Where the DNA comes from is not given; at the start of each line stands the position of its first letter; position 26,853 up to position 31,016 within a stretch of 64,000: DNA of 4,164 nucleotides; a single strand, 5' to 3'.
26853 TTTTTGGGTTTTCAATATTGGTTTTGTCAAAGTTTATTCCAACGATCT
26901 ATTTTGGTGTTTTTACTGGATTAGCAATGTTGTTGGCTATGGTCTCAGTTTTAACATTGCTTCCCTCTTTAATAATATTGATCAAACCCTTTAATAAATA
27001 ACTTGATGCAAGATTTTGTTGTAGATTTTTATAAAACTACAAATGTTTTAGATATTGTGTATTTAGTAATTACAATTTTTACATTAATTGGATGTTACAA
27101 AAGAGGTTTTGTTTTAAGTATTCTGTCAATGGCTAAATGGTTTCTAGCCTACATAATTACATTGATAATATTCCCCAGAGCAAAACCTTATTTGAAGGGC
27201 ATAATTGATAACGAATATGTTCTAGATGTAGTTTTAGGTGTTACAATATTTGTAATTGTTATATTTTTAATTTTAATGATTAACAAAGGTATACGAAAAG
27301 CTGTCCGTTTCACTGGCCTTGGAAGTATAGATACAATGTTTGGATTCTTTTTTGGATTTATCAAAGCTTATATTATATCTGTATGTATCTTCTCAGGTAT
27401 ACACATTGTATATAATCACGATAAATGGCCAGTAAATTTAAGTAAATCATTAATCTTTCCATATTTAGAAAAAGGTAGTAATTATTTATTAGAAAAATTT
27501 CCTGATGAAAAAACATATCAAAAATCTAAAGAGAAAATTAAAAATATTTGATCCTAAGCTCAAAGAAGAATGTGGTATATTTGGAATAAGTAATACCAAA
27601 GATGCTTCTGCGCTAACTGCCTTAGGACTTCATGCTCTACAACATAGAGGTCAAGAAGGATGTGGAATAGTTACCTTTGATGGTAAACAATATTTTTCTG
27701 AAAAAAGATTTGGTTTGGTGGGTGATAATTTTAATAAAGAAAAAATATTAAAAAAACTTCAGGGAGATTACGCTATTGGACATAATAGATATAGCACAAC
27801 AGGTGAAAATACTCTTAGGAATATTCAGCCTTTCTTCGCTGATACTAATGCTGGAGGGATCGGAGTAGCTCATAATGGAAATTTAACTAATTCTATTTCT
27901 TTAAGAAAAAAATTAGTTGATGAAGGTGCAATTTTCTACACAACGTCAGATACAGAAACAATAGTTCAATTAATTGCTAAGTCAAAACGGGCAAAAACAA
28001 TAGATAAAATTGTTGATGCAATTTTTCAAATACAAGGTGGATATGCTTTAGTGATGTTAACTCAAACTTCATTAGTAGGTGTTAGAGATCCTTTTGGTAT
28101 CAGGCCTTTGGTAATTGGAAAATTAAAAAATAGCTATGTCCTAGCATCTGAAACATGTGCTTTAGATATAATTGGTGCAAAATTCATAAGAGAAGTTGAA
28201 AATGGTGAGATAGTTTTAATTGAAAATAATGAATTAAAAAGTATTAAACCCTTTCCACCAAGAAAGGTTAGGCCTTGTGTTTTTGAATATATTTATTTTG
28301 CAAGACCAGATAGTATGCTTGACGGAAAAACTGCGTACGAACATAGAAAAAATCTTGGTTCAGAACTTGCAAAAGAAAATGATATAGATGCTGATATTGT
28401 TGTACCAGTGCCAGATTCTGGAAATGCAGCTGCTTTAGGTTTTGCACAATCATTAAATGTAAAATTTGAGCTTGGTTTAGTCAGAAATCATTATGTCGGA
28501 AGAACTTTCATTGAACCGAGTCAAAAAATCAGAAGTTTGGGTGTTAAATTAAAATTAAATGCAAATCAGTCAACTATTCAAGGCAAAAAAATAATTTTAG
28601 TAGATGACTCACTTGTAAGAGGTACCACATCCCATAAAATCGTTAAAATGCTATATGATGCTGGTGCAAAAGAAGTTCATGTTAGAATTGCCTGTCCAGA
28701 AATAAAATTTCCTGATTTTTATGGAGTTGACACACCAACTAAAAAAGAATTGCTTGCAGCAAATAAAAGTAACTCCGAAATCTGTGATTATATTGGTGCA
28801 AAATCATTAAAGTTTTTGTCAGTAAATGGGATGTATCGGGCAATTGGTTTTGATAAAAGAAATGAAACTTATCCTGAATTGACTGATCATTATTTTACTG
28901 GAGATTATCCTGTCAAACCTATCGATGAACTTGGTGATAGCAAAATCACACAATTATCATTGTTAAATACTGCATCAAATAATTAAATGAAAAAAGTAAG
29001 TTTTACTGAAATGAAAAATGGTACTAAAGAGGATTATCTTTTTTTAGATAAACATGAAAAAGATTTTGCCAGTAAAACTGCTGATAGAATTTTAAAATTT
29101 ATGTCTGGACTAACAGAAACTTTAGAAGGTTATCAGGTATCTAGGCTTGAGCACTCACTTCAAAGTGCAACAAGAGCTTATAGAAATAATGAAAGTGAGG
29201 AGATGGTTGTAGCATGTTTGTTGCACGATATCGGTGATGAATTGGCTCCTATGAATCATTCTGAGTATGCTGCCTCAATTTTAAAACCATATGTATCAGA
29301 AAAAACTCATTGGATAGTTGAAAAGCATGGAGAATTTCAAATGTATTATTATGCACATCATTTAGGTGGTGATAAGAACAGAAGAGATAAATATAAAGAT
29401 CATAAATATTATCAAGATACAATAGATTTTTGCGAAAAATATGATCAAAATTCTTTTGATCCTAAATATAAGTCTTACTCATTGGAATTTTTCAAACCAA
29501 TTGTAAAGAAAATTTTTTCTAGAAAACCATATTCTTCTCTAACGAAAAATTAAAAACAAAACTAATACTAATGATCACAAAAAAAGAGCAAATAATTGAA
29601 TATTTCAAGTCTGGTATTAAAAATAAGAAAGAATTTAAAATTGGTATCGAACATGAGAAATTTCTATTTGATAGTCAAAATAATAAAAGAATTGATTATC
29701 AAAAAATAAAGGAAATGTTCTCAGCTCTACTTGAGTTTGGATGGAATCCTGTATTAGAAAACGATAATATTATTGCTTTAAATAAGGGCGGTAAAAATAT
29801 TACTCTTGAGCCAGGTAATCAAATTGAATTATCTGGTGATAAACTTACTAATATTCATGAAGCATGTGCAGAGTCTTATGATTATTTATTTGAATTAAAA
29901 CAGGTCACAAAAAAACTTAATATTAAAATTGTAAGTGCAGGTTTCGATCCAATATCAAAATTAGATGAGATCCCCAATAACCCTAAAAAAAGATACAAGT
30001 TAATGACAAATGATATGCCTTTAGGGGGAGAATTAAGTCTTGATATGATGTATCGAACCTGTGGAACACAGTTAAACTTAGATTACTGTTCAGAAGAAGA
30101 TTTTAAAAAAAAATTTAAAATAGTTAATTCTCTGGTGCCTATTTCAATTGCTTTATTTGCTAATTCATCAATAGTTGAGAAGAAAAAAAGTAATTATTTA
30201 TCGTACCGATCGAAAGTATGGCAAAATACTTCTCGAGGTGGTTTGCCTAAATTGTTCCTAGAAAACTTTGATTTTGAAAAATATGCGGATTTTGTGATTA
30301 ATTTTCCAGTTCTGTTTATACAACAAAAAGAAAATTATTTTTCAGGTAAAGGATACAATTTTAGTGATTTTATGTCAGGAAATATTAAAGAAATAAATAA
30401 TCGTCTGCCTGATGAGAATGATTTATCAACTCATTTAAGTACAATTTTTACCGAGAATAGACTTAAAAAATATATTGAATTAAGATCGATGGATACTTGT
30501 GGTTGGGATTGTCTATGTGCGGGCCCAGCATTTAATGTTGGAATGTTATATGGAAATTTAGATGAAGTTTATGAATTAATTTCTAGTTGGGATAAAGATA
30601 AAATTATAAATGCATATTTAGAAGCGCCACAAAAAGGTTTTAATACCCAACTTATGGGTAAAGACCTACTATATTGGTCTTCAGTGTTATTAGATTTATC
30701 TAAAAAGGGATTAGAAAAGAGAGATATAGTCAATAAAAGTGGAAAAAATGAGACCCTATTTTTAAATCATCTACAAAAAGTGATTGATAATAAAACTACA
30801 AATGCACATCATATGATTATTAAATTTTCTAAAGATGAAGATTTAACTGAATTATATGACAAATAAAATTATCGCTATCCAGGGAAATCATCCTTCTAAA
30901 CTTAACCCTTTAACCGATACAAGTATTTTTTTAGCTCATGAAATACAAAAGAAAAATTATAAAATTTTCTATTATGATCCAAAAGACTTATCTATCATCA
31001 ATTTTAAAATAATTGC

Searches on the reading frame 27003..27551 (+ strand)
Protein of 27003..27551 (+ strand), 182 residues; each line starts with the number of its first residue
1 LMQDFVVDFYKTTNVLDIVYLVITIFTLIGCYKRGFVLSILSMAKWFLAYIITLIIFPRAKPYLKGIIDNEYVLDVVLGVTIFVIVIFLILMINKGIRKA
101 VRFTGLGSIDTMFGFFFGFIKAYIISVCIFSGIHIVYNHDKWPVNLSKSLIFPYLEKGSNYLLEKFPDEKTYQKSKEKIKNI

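Call 59: search_protein_families(library=pfam, proteins=[window:27003-27551:+], max_evalue=0.00001)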
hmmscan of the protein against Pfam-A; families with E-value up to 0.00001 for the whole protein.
window:27003-27551:+ (182 aa): 1 family
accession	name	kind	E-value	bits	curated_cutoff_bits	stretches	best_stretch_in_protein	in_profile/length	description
PF02674.22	Colicin_V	-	5.1e-28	98.3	29.3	1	16-158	1-142/144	Colicin V production protein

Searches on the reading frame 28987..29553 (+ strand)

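Call 59: search_protein_families(library=pfam, proteins=[window:28987-29553:+], max_evalue=0.00001)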
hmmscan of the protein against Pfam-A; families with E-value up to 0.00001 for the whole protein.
window:28987-29553:+ (188 aa): 1 family
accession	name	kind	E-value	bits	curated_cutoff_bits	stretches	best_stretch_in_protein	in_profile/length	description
PF01966.28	HD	-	7.9e-07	29.8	22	1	53-120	1-91/116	HD domain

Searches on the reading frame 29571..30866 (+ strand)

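Call 59: search_protein_families(library=pfam, proteins=[window:29571-30866:+], max_evalue=0.00001)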
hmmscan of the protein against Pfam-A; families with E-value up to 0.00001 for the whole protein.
window:29571-30866:+ (431 aa): 1 family
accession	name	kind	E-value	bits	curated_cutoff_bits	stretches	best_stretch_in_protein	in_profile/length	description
PF04107.18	GCS2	-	8.6e-49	166.9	21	1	57-330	19-279/291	Glutamate-cysteine ligase family 2(GCS2)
